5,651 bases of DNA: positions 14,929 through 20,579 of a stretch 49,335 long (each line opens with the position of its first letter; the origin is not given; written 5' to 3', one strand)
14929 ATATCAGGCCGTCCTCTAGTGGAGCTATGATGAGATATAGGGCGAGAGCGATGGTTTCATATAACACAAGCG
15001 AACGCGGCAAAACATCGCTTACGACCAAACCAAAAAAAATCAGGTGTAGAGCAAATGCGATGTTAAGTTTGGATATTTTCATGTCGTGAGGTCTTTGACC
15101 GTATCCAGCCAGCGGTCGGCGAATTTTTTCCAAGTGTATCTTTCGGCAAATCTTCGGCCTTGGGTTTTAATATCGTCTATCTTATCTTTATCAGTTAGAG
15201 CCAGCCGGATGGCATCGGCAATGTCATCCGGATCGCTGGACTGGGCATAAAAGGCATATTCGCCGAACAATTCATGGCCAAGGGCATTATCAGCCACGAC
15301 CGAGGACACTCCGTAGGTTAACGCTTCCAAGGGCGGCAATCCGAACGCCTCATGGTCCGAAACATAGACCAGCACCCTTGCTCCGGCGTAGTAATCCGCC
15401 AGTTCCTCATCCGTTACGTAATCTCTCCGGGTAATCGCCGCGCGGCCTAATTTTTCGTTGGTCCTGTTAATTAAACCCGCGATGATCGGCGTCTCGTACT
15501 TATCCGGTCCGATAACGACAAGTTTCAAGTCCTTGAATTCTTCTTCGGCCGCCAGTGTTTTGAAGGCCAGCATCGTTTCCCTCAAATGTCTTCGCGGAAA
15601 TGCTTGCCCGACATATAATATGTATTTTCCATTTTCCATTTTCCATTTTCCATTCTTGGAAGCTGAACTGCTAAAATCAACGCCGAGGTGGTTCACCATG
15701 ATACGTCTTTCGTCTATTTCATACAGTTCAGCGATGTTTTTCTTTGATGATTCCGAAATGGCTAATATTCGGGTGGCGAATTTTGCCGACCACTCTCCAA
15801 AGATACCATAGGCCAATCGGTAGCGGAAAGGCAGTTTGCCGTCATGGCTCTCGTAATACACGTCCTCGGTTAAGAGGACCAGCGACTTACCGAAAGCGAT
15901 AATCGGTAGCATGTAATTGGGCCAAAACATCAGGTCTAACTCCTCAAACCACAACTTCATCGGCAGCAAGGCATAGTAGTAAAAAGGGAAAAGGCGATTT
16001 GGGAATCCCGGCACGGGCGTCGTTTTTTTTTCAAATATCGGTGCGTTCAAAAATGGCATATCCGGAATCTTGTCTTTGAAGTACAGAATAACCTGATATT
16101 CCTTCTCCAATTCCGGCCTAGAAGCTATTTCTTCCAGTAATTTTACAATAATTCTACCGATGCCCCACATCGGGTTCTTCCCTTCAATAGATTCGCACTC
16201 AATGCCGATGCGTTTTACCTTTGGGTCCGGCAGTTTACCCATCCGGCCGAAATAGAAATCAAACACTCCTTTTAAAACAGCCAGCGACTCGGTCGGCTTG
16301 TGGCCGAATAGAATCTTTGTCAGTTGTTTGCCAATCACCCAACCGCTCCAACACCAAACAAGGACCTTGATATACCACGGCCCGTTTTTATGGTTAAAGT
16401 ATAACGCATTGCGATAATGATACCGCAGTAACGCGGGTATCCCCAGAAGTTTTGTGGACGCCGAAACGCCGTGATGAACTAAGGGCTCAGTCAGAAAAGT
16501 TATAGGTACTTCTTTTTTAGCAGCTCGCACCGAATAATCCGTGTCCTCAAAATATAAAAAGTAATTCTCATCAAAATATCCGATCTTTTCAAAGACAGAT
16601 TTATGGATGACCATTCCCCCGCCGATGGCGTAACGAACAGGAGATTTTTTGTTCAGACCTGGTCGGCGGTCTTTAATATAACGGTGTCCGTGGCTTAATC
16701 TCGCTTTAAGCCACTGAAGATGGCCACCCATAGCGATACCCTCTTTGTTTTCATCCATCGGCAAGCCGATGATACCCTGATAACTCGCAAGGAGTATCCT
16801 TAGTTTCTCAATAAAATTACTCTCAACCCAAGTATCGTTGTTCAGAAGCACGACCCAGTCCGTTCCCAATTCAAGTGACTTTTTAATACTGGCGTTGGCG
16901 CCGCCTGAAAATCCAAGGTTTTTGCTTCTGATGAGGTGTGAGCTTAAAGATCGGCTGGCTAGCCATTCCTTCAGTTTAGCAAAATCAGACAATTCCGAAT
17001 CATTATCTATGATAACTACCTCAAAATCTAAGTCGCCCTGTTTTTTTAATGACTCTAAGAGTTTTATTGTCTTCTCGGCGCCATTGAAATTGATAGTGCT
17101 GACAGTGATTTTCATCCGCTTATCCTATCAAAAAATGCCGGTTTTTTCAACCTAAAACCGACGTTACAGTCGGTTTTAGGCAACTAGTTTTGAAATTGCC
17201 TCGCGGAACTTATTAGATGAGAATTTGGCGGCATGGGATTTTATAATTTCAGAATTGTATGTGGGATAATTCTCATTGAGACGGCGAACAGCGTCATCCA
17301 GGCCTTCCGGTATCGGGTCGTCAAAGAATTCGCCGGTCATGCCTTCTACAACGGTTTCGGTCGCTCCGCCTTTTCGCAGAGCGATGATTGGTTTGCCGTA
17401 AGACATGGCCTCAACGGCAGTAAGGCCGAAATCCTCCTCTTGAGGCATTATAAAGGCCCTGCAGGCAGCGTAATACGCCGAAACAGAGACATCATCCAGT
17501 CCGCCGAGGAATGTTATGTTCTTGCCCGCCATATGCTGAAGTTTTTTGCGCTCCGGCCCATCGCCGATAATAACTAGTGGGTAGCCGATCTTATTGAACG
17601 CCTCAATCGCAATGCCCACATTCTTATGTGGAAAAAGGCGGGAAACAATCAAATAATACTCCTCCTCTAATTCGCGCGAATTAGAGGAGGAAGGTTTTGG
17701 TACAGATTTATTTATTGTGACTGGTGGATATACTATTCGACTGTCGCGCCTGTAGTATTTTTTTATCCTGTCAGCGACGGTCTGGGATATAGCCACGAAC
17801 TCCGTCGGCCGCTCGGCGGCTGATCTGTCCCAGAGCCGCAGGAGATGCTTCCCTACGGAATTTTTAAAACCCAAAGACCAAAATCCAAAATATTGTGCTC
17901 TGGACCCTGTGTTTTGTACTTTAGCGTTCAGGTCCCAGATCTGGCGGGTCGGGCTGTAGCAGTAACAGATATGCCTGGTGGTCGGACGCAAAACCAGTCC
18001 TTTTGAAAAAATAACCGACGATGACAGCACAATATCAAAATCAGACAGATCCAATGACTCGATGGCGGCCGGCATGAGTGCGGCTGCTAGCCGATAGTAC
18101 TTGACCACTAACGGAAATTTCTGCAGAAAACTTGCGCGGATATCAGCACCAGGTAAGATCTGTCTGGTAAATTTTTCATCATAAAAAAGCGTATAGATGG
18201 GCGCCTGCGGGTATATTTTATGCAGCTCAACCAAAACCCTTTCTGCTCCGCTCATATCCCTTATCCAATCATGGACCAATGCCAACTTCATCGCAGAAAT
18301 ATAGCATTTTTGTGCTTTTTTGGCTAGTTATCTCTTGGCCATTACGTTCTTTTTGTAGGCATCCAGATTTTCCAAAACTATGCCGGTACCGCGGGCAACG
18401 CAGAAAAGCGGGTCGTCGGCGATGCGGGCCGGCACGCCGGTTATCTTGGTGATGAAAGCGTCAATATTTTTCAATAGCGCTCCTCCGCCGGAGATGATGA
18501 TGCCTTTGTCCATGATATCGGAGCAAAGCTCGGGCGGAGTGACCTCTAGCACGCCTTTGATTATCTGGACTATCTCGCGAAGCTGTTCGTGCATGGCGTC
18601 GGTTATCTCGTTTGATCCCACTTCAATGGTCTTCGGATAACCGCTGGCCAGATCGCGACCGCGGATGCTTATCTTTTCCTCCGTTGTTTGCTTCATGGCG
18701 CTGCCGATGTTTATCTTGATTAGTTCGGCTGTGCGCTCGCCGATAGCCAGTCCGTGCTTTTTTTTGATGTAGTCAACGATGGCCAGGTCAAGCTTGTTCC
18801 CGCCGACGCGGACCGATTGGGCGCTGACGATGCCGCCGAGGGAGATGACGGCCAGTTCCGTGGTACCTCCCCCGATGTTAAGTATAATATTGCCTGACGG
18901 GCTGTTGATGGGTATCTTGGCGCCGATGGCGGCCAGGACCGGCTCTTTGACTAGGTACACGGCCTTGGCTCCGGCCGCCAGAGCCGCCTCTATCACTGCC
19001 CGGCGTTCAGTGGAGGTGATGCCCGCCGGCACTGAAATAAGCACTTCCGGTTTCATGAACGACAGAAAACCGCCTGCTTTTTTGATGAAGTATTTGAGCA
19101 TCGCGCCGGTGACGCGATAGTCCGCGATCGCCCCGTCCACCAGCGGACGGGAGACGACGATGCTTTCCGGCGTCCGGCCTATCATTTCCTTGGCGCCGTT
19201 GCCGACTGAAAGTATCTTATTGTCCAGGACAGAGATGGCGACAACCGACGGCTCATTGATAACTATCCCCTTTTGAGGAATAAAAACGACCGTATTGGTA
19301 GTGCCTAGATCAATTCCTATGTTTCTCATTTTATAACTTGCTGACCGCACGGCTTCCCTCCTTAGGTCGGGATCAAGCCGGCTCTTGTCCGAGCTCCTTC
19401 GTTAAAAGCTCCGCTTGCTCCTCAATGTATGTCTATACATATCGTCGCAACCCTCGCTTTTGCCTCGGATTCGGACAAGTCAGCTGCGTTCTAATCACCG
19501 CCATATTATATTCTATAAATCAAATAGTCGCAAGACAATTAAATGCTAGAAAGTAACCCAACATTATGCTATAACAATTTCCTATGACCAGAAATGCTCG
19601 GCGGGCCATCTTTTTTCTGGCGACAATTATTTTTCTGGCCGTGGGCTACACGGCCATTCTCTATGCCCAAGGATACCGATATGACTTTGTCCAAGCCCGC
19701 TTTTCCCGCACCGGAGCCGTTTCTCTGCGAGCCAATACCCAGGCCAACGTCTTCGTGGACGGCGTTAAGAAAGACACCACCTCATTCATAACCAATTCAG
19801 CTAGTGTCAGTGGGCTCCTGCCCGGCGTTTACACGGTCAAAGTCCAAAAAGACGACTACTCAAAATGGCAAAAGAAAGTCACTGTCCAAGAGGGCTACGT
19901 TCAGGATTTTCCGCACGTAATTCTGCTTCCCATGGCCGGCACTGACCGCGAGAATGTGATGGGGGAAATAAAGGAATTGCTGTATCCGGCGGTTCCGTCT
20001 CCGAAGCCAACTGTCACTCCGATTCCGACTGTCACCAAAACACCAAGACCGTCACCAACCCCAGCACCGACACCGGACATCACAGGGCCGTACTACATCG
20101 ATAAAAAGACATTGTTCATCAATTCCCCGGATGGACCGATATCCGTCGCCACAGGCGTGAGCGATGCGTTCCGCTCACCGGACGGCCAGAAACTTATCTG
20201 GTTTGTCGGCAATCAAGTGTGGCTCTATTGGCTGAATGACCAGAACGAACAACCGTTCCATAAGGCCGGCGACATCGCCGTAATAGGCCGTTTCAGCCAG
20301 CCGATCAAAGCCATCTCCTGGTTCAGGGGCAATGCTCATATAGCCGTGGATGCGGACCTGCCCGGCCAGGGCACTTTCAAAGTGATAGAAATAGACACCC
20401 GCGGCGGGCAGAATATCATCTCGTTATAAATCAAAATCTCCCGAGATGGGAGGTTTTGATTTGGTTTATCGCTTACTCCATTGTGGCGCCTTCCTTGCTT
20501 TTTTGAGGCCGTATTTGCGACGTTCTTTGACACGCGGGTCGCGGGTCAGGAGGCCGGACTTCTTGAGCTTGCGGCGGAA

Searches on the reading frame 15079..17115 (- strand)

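Call 82: search_protein_families(library=pfam, proteins=[window:15079-17115:-], max_evalue=0.001)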
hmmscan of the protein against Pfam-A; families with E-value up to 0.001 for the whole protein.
window:15079-17115:- (678 aa): 8 families
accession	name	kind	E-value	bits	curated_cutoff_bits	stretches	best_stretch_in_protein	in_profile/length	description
PF00534.26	Glycos_transf_1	-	1.3e-21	77.3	26.4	1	493-655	12-171/172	Glycosyl transferases group 1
PF13692.12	Glyco_trans_1_4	-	3.2e-14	53.8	27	1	497-642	2-142/142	Glycosyl transferases group 1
PF00535.33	Glycos_transf_2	-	3.8e-12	46.9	23.3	1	7-179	4-168/168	Glycosyl transferase family 2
PF20706.3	GT4-conflict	-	4e-09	36.4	26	1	469-667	171-383/385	Family 4 Glycosyltransferase in conflict systems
PF13524.12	Glyco_trans_1_2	-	7.4e-07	29.7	25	1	528-671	13-144/144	Glycosyl transferase-like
PF13632.12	Glyco_trans_2_3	-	9.6e-07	29.2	27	1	87-256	1-157/198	Glycosyl transferase family group 2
PF13439.12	Glyco_transf_4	-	5e-06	27.1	28.5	1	358-481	38-168/170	Glycosyltransferase Family 4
PF13641.12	Glyco_tranf_2_3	-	1.4e-05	25.7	27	1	61-215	62-211/230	Glycosyltransferase like family 2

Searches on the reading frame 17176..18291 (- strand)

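Call 82: search_protein_families(library=pfam, proteins=[window:17176-18291:-], max_evalue=0.001)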
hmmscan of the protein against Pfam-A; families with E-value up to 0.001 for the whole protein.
window:17176-18291:- (371 aa): 4 families
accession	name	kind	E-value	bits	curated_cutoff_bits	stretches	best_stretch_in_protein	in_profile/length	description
PF00534.26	Glycos_transf_1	-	8.7e-29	100.7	26.4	1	206-346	11-163/172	Glycosyl transferases group 1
PF13692.12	Glyco_trans_1_4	-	2.7e-22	80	27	1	213-340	4-141/142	Glycosyl transferases group 1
PF13439.12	Glyco_transf_4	-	5.7e-06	26.9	28.5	1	15-192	3-167/170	Glycosyltransferase Family 4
PF20706.3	GT4-conflict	-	0.00011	21.7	26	1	210-321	197-327/385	Family 4 Glycosyltransferase in conflict systems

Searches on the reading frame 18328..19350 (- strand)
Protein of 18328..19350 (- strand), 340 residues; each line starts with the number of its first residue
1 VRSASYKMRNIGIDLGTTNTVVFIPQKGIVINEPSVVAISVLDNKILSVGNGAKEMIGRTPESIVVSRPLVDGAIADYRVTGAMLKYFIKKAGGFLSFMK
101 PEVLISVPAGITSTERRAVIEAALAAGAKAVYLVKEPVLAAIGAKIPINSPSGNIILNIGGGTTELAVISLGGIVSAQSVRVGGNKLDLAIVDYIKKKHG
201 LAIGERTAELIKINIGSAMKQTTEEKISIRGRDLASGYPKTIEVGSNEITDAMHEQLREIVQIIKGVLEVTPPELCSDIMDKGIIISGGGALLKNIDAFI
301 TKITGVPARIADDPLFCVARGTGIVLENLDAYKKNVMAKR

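Call 82: search_protein_families(library=pfam, proteins=[window:18328-19350:-], max_evalue=0.001)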
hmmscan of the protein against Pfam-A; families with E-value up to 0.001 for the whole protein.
window:18328-19350:- (340 aa): 4 families
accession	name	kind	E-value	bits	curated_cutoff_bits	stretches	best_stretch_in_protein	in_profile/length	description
PF06723.19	MreB_Mbl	-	2.5e-130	434.5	27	1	9-333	2-326/327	MreB/Mbl protein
PF14450.12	FtsA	-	7.7e-14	52.6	31.8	1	156-314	2-120/127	Cell division protein FtsA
PF00012.26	HSP70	-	1.5e-10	40.4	20.6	1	78-206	111-249/599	Hsp70 protein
PF00022.25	Actin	-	5.6e-07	28.9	27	1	62-198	57-190/410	Actin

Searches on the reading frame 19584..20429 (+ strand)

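Call 82: search_protein_families(library=pfam, proteins=[window:19584-20429:+], max_evalue=0.001)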
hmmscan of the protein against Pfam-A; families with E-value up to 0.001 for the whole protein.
window:19584-20429:+ (281 aa): 1 family
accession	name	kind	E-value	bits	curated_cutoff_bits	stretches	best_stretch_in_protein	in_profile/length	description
PF07495.19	Y_Y_Y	-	0.00066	20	26.6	0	59-98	15-56/65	Y_Y_Y domain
